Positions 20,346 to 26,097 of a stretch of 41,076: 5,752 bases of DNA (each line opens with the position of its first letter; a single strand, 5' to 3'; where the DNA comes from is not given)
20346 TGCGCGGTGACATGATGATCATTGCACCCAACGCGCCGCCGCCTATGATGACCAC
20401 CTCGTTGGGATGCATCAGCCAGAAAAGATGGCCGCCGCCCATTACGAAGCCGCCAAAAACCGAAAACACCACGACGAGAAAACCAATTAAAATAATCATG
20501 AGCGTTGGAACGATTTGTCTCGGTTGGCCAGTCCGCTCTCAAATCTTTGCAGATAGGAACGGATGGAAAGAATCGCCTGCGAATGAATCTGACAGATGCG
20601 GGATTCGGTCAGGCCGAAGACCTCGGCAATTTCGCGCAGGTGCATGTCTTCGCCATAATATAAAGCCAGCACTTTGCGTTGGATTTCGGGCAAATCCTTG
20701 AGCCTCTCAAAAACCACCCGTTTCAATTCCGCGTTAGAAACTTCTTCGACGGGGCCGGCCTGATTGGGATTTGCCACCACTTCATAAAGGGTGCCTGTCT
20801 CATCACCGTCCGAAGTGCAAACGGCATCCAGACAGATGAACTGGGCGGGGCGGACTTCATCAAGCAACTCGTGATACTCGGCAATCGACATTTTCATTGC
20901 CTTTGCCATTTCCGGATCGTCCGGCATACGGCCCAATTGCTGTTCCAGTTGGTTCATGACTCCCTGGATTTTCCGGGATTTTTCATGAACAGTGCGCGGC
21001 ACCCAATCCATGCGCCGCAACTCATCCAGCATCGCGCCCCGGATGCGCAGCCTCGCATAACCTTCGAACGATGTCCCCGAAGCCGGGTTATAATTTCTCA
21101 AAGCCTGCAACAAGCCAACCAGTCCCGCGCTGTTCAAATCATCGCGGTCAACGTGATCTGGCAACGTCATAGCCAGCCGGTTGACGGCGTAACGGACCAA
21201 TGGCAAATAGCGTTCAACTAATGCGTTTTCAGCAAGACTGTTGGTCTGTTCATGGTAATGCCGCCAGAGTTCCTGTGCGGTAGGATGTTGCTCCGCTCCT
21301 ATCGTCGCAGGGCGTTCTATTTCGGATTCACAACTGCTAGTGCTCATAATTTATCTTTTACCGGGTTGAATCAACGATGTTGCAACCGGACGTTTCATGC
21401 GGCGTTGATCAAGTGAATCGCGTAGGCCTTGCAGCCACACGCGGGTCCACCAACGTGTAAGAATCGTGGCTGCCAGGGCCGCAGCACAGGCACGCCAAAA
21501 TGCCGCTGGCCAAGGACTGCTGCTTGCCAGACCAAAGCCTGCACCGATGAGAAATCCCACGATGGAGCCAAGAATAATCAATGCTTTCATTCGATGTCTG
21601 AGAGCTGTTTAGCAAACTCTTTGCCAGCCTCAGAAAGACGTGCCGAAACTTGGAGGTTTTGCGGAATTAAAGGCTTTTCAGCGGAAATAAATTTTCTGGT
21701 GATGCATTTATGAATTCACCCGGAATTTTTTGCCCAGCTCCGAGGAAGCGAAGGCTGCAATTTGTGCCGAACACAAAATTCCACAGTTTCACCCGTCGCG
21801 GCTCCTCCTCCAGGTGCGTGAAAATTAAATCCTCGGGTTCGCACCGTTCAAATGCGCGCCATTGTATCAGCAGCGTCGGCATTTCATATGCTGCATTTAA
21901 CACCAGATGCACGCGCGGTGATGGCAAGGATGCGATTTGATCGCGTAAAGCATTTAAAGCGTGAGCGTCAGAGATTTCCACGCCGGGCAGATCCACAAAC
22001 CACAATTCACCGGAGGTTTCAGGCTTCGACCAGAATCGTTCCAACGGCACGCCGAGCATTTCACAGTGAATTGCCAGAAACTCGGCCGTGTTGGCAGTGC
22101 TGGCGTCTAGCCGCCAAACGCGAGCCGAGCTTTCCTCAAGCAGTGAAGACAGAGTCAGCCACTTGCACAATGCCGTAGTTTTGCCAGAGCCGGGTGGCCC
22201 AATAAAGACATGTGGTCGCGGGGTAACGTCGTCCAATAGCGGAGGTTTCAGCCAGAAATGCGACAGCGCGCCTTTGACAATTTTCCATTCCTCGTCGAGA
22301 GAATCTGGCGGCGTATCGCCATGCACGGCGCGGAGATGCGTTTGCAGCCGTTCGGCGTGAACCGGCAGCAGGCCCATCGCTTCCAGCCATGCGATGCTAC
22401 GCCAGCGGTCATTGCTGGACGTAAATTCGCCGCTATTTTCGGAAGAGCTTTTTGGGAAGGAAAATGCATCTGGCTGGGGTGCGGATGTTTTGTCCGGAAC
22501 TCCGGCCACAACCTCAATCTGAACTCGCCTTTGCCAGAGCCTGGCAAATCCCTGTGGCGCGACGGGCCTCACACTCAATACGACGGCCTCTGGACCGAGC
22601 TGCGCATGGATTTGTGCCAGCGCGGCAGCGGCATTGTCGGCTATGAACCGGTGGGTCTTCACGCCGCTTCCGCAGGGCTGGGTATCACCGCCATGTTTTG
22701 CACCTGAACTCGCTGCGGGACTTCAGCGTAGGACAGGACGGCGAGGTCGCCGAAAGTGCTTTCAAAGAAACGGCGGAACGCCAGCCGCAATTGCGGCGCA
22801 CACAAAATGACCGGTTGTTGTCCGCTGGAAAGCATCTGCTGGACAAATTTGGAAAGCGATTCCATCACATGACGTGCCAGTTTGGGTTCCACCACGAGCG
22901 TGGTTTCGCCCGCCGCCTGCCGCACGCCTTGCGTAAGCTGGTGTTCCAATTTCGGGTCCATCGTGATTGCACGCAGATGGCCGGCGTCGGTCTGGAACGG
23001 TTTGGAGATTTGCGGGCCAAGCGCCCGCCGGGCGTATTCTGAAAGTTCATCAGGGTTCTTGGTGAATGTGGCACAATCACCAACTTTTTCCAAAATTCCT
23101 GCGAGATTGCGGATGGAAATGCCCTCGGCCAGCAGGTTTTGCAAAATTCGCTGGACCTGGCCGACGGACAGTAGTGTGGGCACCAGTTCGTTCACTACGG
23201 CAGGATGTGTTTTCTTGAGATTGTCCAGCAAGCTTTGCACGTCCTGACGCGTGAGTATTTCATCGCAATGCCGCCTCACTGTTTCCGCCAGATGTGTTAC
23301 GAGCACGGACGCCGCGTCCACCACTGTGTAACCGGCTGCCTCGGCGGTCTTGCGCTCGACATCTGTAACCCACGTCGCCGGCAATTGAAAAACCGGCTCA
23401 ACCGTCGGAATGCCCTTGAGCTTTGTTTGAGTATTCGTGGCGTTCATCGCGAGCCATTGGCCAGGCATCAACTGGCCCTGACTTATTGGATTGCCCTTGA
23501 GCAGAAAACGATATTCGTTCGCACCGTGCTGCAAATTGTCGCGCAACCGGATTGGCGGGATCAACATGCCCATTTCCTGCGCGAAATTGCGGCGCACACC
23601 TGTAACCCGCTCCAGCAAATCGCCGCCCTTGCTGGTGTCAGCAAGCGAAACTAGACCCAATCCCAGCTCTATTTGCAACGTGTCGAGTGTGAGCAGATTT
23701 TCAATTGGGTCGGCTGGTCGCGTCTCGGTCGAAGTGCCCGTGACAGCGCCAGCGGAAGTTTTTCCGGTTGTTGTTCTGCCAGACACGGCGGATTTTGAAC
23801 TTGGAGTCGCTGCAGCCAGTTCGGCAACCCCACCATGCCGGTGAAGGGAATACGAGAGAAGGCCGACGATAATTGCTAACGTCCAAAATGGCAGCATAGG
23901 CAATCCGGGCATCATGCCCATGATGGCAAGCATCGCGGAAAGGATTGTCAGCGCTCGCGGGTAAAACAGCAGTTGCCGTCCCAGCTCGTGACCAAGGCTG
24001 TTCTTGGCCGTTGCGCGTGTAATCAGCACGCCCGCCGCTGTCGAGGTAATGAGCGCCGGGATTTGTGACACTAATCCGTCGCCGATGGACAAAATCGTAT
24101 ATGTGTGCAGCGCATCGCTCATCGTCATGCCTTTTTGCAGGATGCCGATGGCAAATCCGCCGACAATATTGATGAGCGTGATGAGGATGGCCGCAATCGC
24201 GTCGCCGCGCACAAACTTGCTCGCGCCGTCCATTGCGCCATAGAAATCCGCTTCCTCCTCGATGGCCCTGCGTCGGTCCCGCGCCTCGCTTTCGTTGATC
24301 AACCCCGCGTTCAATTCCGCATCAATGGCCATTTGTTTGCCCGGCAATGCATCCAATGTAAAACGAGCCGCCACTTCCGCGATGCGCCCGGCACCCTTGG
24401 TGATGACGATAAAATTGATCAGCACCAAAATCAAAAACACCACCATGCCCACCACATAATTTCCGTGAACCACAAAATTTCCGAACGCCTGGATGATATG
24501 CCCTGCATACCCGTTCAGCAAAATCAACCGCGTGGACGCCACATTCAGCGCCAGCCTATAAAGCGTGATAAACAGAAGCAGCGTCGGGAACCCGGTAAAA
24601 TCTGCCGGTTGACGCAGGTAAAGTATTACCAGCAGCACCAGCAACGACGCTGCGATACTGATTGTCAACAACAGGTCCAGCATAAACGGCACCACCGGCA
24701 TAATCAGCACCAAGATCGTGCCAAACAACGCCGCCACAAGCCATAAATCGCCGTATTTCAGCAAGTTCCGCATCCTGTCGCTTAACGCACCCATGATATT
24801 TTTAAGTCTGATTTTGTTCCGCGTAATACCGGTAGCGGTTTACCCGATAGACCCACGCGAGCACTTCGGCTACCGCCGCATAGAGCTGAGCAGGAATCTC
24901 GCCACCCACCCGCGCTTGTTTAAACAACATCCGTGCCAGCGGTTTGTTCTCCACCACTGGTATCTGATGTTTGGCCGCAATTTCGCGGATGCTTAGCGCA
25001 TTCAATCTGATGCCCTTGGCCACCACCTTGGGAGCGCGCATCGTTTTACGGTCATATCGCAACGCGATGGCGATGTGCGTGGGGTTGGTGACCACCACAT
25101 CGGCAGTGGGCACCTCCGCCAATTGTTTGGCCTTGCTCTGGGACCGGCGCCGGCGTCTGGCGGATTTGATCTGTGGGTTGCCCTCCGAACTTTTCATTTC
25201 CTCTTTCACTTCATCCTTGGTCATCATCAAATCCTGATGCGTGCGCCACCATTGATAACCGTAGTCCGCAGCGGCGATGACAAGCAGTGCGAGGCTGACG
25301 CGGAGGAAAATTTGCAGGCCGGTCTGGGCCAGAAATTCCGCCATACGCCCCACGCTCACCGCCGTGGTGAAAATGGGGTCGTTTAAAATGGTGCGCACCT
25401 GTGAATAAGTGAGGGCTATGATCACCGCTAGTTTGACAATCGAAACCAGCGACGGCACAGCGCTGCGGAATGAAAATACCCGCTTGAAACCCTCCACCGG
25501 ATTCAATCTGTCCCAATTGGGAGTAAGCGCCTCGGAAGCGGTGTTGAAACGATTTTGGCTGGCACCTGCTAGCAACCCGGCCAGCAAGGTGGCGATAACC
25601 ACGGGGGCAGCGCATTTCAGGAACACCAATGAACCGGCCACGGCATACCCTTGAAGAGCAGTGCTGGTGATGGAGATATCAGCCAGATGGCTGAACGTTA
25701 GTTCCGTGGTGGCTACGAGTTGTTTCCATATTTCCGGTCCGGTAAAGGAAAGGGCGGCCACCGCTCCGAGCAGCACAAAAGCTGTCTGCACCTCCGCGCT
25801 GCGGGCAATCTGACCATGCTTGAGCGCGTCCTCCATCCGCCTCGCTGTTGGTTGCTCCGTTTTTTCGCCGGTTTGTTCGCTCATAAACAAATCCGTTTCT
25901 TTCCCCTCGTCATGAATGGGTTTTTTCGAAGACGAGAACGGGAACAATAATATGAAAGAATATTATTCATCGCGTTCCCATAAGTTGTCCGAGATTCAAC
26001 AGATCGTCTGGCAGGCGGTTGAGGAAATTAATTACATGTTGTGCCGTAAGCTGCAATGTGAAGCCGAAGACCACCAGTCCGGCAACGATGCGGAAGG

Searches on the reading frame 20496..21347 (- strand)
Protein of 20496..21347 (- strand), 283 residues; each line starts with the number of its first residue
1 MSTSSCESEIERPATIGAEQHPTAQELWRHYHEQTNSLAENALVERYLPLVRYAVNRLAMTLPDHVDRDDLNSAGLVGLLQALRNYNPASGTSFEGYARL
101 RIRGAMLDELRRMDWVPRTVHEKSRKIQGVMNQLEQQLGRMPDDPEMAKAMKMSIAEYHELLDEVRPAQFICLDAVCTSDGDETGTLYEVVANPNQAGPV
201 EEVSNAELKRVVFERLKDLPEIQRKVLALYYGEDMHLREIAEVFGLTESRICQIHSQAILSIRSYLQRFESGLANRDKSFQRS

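Call 8: search_protein_families(library=pfam, proteins=[window:20496-21347:-], max_evalue=0.001)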
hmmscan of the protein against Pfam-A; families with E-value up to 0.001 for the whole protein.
window:20496-21347:- (283 aa): 5 families
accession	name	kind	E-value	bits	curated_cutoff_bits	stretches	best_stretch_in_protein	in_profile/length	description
PF04542.20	Sigma70_r2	-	1.8e-15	56.9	24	1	43-115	1-70/71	Sigma-70 region 2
PF04545.22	Sigma70_r4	-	2.4e-14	53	24.1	1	216-263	2-49/50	Sigma-70, region 4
PF04539.22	Sigma70_r3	-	5.7e-11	42.8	25.3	1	122-188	1-67/78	Sigma-70 region 3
PF08281.18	Sigma70_r4_2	-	3.5e-07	30.2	25.7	1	215-250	7-42/54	Sigma-70, region 4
PF04297.20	UPF0122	-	4.1e-05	24.2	22.7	1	220-274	19-69/101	Putative helix-turn-helix protein, YlxM / p13 like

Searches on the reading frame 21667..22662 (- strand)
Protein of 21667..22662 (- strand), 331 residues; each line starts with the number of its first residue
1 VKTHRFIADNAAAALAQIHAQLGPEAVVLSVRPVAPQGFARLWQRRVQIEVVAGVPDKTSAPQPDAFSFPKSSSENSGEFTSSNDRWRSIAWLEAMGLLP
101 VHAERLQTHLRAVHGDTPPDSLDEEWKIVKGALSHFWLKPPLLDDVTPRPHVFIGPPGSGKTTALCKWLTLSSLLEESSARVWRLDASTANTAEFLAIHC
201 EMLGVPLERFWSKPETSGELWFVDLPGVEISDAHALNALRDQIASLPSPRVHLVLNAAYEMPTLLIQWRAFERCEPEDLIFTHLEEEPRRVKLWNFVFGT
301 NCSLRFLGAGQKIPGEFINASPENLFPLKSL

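Call 8: search_protein_families(library=pfam, proteins=[window:21667-22662:-], max_evalue=0.001)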
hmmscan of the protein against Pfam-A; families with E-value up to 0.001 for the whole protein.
window:21667-22662:- (331 aa): 1 family
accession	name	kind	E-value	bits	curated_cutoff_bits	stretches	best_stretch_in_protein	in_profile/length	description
PF00448.28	SRP54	-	4.2e-06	27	22.7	1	151-325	4-190/196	SRP54-type protein, GTPase domain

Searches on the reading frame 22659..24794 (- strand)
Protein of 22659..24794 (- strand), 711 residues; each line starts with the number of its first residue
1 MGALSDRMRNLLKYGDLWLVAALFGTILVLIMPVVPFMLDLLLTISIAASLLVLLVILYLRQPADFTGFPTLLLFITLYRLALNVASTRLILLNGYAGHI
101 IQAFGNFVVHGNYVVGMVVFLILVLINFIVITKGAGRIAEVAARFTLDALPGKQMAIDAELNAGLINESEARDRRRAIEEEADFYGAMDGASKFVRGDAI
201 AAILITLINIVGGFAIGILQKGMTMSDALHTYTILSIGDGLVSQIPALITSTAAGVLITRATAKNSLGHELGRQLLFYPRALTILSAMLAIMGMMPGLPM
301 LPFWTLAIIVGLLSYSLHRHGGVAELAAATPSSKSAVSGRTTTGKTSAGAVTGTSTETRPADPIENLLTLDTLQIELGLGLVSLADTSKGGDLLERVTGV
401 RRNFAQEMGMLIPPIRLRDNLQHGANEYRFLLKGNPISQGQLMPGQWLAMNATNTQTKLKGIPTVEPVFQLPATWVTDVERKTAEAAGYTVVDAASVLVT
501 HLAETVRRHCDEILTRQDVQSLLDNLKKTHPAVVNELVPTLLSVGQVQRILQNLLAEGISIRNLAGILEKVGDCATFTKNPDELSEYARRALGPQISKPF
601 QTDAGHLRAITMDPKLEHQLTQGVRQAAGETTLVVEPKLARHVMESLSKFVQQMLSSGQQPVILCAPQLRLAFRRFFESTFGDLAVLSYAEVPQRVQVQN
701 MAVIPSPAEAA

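Call 8: search_protein_families(library=pfam, proteins=[window:22659-24794:-], max_evalue=0.001)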
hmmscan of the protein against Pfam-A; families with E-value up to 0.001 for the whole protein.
window:22659-24794:- (711 aa): 1 family
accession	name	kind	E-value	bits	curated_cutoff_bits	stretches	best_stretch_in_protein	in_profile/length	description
PF00771.25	FHIPEP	-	7.7e-261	867.7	29.1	1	27-696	2-656/657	FHIPEP family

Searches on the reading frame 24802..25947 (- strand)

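Call 12: search_protein_families(library=pfam, proteins=[window:24802-25947:-], max_evalue=0.001)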
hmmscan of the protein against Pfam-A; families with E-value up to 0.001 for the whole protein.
window:24802-25947:- (381 aa): 1 family
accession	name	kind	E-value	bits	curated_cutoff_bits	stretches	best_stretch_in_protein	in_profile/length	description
PF01312.24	Bac_export_2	-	4.3e-113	378.4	24.4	1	27-366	1-335/335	FlhB HrpN YscU SpaS Family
